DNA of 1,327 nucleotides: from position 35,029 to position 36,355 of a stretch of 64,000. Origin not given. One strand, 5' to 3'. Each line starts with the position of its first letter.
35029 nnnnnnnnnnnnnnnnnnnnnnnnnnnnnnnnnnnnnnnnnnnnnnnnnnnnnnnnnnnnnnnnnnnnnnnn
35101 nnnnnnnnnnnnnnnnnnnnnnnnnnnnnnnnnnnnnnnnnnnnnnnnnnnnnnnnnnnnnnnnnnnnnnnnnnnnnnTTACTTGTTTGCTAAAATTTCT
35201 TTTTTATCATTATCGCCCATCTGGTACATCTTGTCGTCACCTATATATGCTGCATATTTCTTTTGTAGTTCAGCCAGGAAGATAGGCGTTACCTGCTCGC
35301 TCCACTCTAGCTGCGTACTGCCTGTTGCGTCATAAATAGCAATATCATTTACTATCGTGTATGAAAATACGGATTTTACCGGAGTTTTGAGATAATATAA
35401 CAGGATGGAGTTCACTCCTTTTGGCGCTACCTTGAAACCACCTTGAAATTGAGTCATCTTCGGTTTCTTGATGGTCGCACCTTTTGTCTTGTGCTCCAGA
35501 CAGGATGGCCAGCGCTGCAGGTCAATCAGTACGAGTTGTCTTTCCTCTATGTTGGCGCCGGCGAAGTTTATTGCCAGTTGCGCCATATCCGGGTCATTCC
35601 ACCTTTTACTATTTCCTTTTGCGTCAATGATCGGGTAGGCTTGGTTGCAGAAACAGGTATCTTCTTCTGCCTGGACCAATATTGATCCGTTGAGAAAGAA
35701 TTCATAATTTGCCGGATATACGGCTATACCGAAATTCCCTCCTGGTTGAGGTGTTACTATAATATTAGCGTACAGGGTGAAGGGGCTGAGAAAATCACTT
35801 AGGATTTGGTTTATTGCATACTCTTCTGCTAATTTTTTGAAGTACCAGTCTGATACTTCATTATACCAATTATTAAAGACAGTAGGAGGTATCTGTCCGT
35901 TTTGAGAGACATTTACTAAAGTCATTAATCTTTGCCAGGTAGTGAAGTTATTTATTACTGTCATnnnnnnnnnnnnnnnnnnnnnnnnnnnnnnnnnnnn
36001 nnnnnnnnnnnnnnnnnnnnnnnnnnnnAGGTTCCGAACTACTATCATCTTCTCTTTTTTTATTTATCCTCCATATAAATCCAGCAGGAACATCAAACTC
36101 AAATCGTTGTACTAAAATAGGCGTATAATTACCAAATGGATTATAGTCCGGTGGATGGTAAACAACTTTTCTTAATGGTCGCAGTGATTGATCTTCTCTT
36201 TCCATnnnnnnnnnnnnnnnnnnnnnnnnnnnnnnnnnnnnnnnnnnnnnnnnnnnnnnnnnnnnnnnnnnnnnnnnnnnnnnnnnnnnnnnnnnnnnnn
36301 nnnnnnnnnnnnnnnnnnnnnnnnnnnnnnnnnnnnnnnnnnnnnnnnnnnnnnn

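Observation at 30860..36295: Three mini-cassettes inserted between structural genes, each a tiny ORF flanked by inverted IGR-1 copies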

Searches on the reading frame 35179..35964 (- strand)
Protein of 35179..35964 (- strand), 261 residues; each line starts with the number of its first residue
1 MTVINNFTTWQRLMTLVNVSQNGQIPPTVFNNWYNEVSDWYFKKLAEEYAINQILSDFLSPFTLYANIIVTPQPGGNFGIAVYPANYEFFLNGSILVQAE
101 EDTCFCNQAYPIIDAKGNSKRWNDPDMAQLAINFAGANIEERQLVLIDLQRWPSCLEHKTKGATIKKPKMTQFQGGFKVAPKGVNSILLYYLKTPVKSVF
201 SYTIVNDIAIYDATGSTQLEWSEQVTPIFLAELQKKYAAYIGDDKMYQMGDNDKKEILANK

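Call 10: search_protein_families(library=phrogs, proteins=[window:35179-35964:-], max_evalue=0.001)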
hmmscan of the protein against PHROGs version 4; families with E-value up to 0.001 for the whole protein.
window:35179-35964:- (261 aa): 1 family
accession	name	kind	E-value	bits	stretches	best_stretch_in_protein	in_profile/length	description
phrog_14543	-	head and packaging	0.00053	20.5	0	167-216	135-184/234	virion structural protein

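Call 14: find_related_loci(query=window:35179-35964:-, collection=viral_contigs, flank=10000)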
Query window:35179-35964:- (261 aa) in viral_contigs; peptide patterns used: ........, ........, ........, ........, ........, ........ (x = any residue, [..] = any of these).
4 stretches matched a pattern, but none encodes a relative of the query by tblastn (E <= 1e-3).

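Call 16: find_encoding_contigs(protein=window:35179-35964:-, flank=10000, max_places=10)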
Protein window:35179-35964:- (261 aa): 2 contigs read that carry it; 2 places shown.
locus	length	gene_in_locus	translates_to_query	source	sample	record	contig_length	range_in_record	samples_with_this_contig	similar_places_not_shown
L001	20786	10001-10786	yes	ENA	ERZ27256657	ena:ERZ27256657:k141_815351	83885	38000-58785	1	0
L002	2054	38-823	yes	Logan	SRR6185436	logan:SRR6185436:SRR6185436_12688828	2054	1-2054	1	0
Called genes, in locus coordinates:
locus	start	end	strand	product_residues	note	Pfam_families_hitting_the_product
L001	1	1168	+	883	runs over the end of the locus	-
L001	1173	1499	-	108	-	-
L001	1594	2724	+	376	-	-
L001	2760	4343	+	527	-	-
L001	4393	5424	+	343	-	-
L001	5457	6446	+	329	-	-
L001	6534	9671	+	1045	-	-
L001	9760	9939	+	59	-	-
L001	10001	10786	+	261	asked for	-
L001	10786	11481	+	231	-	-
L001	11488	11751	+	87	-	-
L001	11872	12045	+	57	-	-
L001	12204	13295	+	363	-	-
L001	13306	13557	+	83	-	-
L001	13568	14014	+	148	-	-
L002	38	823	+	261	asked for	-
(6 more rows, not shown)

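Call 19: find_homologous_proteins(query=window:35179-35964:-, max_evalue=0.001)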
Query window:35179-35964:- (261 aa): 50 proteins with E <= 0.001 among 213 candidates.
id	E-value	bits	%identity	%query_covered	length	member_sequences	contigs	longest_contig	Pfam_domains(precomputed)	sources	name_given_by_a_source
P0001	2.7e-157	540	100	90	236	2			-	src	-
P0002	1.2e-117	410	71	98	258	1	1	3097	-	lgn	-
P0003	1.3e-114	400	68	98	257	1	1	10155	-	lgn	-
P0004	1.3e-114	400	67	98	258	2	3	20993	-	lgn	-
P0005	1.3e-108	380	66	98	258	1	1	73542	-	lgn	-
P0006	1.5e-105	370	62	98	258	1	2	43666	-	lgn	-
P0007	2.5e-105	370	62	98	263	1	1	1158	-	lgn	-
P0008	9.1e-105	368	62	98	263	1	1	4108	-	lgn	-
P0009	6.6e-104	365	61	98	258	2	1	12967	-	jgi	jgi:hypothetical protein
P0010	8.9e-103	361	63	95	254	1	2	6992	-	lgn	-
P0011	3.7e-102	359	65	92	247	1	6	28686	-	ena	-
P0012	4.5e-102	359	63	91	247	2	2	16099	-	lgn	-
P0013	3.2e-101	356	63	95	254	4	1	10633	-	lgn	-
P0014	2.3e-100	353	62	95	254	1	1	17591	-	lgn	-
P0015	1.6e-99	351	63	95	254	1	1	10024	-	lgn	-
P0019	1.5e-96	341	56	100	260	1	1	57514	-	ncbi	-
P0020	2.1e-96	340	60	97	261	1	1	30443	-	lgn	-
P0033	5.0e-92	326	58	96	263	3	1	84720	-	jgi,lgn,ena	jgi:hypothetical protein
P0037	1.9e-88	314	55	97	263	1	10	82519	-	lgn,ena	-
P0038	4.8e-88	313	56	97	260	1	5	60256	-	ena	-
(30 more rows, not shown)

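Call 20: find_encoding_contigs(protein=P0005, flank=10000, max_places=2)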
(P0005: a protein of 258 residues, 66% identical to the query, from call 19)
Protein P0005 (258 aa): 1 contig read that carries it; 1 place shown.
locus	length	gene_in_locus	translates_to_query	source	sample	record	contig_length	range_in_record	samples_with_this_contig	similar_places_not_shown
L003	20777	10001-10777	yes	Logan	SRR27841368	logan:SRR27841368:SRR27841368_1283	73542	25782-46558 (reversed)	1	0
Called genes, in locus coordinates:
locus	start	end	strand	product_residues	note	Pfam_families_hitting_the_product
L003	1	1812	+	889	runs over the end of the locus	-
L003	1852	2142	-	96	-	-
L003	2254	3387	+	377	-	-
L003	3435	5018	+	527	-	-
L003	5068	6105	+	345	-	-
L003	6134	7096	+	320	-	-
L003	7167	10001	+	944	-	-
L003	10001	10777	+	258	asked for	-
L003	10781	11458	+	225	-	-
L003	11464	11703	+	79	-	-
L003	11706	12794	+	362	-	-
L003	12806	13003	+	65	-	-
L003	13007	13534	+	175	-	-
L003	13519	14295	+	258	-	-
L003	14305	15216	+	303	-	-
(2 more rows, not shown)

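Call 21: find_encoding_contigs(protein=P0006, flank=10000, max_places=2)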
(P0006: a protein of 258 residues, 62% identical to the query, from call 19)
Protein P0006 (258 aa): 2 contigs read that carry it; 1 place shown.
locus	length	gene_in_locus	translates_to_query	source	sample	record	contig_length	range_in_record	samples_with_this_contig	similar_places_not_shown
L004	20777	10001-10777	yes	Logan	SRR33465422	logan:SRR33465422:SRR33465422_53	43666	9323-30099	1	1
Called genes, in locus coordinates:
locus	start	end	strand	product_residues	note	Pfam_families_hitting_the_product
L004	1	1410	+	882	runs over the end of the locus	-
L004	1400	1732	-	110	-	-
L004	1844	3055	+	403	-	-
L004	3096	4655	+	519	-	-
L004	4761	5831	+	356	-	-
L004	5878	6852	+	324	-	-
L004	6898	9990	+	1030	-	-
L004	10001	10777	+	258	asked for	-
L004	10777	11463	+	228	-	-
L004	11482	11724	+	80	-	PF11195:Tad2-like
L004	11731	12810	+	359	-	-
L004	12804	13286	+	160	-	-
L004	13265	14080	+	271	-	-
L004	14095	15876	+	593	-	-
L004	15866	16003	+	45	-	-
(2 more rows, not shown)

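Call 22: find_encoding_contigs(protein=P0019, flank=10000, max_places=2)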
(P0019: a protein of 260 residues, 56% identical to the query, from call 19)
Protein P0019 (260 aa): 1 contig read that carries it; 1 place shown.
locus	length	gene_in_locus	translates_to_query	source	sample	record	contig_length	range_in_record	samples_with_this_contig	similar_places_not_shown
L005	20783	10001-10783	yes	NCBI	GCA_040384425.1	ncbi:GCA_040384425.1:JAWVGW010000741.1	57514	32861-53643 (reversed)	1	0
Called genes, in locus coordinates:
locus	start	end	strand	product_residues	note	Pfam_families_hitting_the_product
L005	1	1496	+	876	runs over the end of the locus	-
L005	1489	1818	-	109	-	-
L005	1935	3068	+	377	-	-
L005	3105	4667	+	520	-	-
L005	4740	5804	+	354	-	-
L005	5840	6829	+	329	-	-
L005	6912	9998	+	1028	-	-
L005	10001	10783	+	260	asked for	-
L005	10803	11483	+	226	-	-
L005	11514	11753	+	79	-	PF11195:Tad2-like (weak)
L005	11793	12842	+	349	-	-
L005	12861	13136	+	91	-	-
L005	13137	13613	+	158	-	-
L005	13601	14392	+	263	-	PF07453:NUMOD1 (faint)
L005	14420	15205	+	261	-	-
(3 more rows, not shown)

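Call 23: find_encoding_contigs(protein=P0033, flank=10000, max_places=2)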
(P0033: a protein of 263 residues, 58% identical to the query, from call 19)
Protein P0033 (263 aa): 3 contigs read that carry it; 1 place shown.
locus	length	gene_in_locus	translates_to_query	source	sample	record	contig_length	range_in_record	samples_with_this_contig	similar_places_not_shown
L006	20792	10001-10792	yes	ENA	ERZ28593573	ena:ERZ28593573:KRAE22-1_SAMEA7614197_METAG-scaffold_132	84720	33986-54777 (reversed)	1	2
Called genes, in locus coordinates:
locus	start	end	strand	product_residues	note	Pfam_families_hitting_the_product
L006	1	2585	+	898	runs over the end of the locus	-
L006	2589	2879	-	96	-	-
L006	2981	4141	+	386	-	-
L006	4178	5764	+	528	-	-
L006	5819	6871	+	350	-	-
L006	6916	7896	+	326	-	-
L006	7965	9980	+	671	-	-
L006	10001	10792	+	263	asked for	-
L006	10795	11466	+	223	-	-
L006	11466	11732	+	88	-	-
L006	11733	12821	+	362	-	-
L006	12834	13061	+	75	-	-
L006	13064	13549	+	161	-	-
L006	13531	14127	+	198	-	-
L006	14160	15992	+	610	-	-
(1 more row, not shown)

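Call 26: find_encoding_contigs(protein=P0004, flank=10000, max_places=3)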
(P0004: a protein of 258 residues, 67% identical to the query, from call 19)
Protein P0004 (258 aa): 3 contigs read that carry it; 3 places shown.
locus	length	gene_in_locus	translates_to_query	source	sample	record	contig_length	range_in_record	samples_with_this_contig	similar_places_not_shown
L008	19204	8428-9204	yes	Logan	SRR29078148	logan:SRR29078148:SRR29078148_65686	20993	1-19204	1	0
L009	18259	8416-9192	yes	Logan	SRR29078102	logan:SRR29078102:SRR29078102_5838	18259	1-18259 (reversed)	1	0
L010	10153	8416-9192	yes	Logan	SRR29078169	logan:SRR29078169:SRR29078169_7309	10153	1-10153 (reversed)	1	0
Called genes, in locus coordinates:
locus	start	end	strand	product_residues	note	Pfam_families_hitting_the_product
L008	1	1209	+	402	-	?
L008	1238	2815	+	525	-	-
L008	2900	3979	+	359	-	-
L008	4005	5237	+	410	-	-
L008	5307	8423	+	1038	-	-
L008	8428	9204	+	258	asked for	-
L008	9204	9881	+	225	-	-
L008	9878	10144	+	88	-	PF11195:Tad2-like (faint)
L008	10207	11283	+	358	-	-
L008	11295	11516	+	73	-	-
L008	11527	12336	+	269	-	PF00685:Sulfotransfer_1, PF13469:Sulfotransfer_3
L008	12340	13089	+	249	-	-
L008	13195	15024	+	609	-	-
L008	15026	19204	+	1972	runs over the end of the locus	PF00300:His_Phos_1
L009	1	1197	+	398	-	?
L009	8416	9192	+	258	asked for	-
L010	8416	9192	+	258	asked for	-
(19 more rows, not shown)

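Call 27: find_encoding_contigs(protein=P0003, flank=10000, max_places=2)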
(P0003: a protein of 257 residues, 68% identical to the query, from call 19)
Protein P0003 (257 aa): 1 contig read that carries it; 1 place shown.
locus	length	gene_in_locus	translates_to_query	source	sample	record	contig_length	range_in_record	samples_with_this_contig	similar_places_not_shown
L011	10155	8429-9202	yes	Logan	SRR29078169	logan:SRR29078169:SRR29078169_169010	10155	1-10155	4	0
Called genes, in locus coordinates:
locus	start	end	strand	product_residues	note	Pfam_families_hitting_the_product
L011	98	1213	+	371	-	-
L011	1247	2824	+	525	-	-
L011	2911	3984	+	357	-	-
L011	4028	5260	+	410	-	-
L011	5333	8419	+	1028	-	-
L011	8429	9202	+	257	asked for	-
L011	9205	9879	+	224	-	-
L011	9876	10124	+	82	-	-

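Call 94: find_related_loci(query=A4, collection=metagenome_contigs, flank=10000)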
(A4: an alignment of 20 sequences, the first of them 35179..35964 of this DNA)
Query A4 (261 aa) in metagenome_contigs; peptide patterns used: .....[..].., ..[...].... (x = any residue, [..] = any of these).
600 stretches matched a pattern (row limit reached: there are more); 5 encode a relative of the query (tblastn E <= 1e-3); 5 distinct loci.
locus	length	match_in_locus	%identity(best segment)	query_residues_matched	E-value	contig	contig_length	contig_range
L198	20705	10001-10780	56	1-259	6e-99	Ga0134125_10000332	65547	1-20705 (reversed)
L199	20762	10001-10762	53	1-252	3e-87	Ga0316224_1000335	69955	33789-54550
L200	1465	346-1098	52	1-250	3e-91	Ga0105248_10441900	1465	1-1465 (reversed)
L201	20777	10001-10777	47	1-258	2e-71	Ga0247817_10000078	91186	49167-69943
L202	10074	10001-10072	83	1-24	5e-7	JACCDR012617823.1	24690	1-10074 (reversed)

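Call 102: find_encoding_contigs(protein=P0011, flank=10000, max_places=1)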
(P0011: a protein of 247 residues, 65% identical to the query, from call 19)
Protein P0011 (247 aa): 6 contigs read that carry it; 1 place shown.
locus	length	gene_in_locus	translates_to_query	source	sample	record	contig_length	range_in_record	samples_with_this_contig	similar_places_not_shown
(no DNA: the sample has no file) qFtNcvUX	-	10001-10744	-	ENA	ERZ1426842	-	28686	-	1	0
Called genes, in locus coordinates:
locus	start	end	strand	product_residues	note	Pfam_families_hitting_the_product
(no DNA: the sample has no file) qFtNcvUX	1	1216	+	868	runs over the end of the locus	-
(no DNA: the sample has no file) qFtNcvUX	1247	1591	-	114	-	-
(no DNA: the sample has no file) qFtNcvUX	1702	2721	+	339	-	-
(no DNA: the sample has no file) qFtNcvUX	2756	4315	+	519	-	-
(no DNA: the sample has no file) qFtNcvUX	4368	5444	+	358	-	-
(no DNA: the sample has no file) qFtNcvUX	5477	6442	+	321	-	-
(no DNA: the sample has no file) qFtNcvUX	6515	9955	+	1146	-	-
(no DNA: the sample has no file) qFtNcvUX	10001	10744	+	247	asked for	-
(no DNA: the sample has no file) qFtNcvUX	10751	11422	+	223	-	-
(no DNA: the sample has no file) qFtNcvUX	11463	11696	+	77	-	PF11195:Tad2-like (weak)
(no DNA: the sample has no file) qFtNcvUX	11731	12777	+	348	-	-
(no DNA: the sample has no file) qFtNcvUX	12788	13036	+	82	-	-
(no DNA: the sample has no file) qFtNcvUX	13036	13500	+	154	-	-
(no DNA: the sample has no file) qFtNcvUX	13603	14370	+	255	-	-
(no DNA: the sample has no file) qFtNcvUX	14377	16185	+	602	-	-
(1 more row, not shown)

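Call 103: find_encoding_contigs(protein=P0037, flank=10000, max_places=1)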
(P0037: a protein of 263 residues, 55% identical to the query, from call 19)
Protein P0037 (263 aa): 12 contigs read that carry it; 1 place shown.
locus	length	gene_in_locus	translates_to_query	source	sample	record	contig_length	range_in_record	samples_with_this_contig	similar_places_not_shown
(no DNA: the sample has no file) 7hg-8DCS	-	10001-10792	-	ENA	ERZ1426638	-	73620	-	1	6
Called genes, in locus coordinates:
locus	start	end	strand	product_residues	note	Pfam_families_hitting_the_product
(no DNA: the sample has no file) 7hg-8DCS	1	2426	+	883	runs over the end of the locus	-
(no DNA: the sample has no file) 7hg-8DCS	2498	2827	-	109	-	-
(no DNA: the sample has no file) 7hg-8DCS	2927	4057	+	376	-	-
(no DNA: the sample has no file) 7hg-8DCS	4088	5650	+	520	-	-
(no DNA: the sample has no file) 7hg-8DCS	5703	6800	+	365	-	-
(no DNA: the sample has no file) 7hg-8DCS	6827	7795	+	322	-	-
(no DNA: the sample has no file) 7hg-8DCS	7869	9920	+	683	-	PF24146:K1-lyase_C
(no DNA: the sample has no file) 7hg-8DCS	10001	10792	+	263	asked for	-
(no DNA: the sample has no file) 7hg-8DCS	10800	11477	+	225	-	-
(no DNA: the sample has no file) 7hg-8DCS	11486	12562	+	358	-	-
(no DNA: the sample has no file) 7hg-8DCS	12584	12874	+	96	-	-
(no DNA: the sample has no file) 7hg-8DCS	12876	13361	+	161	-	-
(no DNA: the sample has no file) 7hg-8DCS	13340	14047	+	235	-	-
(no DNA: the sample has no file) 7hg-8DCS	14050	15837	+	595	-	-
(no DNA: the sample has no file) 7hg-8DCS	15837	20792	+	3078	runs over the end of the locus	PF00300:His_Phos_1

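Call 104: find_encoding_contigs(protein=P0038, flank=10000, max_places=1)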
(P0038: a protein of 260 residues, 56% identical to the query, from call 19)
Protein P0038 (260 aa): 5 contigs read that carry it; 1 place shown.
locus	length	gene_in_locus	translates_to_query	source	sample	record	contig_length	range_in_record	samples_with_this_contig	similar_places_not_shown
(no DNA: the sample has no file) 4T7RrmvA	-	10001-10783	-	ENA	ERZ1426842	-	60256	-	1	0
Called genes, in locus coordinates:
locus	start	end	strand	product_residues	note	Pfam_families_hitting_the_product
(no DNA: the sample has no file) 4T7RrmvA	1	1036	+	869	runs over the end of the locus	-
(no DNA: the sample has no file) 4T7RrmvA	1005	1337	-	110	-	-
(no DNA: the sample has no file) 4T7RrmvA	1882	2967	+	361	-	-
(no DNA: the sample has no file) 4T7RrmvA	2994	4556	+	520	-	-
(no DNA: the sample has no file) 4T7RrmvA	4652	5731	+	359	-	-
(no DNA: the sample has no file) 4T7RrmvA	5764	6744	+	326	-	-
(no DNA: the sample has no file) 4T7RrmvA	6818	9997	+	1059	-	-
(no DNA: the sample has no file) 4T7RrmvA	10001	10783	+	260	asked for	-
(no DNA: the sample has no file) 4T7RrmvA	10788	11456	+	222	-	-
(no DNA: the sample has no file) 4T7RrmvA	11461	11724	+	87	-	-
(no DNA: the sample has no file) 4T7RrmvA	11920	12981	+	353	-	-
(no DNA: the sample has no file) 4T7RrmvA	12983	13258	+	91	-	-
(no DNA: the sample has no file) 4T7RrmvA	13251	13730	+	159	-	-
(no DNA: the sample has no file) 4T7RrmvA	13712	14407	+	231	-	-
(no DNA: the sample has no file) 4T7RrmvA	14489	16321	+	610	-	-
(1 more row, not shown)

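Call 105: find_encoding_contigs(protein=P0020, flank=10000, max_places=1)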
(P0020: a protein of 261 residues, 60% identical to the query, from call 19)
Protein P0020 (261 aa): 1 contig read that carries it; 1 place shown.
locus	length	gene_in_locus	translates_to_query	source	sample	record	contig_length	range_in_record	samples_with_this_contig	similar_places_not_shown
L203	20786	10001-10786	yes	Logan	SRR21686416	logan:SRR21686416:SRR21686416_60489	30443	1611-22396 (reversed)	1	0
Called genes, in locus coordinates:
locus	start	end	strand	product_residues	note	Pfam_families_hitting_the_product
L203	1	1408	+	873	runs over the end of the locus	-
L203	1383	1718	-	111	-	-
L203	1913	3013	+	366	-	-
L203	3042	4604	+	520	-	-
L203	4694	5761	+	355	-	-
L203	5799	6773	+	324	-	-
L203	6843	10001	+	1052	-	-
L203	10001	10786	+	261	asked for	-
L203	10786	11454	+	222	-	-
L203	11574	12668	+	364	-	-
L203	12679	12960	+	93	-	-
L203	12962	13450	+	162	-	-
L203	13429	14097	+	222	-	-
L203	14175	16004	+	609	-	-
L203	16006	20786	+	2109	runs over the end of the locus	PF00300:His_Phos_1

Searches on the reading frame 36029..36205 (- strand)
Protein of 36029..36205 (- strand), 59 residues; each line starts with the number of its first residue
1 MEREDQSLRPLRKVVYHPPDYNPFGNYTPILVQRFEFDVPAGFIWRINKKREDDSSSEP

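Call 37: find_homologous_proteins(query=window:36029-36205:-, max_evalue=10)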
Query seq(59 aa) (59 aa): 1 proteins with E <= 10 among 1 candidates.
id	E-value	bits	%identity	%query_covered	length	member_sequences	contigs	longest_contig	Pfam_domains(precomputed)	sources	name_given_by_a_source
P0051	7.8e-34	132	100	100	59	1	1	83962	-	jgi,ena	-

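Call 48: search_protein_families(library=pfam, proteins=[window:36029-36205:-], max_evalue=0.1)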
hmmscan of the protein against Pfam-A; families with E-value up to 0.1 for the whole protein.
seq(59 aa): 0 families
